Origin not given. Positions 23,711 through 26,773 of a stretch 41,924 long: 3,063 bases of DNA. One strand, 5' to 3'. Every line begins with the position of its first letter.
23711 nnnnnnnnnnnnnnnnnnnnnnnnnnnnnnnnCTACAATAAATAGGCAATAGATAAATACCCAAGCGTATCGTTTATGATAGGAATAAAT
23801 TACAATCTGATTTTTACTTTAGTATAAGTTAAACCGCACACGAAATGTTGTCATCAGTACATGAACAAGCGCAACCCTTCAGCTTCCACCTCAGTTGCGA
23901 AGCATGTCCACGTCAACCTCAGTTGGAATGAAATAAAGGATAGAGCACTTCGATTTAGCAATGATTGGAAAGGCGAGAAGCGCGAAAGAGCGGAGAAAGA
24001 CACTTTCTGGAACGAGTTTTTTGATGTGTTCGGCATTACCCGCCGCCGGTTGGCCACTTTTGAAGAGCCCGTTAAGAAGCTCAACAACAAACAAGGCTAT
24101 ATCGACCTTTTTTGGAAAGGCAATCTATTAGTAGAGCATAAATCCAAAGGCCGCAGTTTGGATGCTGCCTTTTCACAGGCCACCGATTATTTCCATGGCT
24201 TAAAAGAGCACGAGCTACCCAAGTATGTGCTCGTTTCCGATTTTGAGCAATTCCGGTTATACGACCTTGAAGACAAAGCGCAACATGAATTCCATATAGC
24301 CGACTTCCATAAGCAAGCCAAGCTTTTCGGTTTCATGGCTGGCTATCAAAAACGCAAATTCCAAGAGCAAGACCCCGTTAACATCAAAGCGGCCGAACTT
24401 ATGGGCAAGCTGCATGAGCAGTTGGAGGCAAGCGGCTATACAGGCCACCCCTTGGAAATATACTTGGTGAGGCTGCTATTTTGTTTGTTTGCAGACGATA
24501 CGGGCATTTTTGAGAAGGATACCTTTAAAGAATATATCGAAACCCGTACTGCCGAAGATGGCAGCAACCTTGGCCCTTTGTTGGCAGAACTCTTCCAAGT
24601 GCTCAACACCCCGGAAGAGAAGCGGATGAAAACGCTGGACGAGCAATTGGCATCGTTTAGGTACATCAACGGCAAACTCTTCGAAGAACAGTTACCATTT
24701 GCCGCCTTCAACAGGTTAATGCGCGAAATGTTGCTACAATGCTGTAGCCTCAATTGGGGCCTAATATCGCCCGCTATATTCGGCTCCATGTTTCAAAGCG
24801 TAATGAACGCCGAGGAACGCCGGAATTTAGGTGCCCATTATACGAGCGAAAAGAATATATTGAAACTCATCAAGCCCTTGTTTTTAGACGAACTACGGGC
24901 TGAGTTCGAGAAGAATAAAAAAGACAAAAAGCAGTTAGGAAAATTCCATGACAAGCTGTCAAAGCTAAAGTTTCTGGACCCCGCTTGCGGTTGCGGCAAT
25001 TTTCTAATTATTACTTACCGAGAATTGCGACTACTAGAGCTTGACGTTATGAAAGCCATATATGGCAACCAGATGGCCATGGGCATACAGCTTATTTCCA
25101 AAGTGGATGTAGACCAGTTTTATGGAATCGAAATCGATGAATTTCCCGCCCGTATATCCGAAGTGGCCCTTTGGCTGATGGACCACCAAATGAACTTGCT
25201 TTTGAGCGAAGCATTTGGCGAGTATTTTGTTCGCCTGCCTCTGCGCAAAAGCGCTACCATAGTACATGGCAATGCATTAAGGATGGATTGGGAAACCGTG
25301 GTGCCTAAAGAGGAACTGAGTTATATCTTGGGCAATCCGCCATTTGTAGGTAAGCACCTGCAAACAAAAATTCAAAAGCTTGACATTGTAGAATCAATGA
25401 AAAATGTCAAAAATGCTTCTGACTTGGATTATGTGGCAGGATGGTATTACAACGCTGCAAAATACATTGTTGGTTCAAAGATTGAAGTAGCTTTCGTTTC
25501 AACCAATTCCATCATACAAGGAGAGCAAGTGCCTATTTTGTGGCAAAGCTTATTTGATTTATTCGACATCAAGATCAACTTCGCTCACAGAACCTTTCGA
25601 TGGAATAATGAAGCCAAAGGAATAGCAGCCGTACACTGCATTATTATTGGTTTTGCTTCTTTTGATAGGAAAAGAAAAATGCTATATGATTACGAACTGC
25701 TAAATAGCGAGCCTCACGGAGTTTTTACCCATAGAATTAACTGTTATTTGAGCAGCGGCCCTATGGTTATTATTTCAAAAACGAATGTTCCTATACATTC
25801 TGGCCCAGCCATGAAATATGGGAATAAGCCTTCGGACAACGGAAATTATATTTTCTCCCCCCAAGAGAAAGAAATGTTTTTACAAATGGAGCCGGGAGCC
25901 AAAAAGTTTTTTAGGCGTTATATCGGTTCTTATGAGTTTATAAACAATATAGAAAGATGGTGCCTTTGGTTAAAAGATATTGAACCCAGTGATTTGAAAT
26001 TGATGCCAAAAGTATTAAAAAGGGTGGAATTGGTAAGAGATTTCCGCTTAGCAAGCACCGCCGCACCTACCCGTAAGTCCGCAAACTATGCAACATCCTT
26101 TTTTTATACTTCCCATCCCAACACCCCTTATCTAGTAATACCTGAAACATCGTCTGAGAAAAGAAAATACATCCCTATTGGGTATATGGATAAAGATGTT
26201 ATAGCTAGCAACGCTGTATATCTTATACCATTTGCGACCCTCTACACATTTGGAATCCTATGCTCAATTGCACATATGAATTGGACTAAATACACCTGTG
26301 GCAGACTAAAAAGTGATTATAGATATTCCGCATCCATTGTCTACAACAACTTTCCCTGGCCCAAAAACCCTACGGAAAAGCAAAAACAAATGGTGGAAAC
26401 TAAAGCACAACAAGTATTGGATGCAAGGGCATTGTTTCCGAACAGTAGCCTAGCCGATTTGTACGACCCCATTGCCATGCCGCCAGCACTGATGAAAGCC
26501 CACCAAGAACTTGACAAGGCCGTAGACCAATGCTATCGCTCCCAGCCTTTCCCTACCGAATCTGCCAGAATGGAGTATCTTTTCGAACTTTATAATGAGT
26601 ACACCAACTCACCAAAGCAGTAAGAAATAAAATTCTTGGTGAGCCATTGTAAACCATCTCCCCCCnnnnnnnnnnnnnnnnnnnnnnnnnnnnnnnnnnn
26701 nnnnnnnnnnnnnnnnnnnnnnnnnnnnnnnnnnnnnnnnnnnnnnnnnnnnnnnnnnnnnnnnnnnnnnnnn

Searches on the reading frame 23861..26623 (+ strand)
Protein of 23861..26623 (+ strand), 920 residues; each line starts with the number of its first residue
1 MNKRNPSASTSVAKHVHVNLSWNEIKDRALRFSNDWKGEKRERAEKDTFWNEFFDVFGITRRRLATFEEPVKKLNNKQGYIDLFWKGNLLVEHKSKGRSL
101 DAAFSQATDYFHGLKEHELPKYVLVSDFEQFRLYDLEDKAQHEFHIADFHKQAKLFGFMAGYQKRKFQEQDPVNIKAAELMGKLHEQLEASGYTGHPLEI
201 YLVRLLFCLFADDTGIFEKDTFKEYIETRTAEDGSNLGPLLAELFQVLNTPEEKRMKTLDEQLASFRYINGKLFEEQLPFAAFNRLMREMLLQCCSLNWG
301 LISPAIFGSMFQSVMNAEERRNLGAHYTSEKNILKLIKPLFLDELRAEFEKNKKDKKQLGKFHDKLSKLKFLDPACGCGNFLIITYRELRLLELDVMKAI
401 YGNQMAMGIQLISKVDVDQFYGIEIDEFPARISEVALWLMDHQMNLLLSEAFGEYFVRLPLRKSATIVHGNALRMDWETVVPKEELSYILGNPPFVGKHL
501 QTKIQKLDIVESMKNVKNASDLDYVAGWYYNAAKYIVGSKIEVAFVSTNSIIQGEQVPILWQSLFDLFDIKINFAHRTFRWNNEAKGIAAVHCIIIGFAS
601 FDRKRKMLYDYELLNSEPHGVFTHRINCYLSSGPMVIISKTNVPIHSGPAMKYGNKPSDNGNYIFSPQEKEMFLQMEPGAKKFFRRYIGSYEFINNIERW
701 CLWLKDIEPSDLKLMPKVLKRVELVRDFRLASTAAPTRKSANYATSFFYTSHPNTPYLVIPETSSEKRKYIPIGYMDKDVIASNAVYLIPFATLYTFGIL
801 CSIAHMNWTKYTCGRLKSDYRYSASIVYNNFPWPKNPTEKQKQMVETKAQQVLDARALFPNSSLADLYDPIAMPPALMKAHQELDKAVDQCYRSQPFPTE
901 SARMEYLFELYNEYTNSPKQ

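Call 6: search_protein_families(library=padloc, proteins=[window:23861-26623:+], max_evalue=1)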
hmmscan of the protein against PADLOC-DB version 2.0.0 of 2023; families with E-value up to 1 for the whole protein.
window:23861-26623:+ (920 aa): 33 families (the best 25 are shown)
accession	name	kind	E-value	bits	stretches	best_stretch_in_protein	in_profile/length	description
PDLC03598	REase_MTase_IIG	-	0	1239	1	20-917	3-910/912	Type IIG restriction enzyme-methyltransferase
PDLC03599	REase_MTase_IIG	-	4.7e-92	307.4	2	37-714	19-697/959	Type IIG restriction enzyme-methyltransferase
PDLC03627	REase_MTase_IIG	-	7.3e-79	263.7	2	32-445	7-486/1136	Type IIG restriction enzyme-methyltransferase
PDLC04134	mad2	-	9.1e-50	167.9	1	47-502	10-371/492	mads_2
PDLC02643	DrmMI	-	2.1e-26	90.1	2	486-897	869-1276/1347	DrmMI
PDLC02644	DrmMI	-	1.7e-09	34.2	3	765-868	686-789/988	DrmMI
PDLC02640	DrmMI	-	8.3e-09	31.6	1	760-901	768-917/1015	DrmMI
PDLC03021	MTase_I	-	1.6e-07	28.5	1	371-506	188-293/491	Type I methyltransferase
PDLC03630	REase_MTase_IIG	-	1e-06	24.9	1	307-389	354-427/1100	Type IIG restriction enzyme-methyltransferase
PDLC03618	REase_MTase_IIG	-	3.6e-06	22.5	3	769-835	1138-1205/1429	Type IIG restriction enzyme-methyltransferase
PDLC03609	REase_MTase_IIG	-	2.6e-05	20.2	1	353-555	421-623/1066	Type IIG restriction enzyme-methyltransferase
PDLC02528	PglX|PglXI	-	2.6e-05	20.2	1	345-480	265-391/1125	PglX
PDLC02521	PglX|PglXI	-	3.4e-05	20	1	350-443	287-375/1174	PglX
PDLC02646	DrmMI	-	4.6e-05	19.7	2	792-841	593-641/792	DrmMI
PDLC02638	DrmMI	-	5.7e-05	19.4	1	314-389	545-620/935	DrmMI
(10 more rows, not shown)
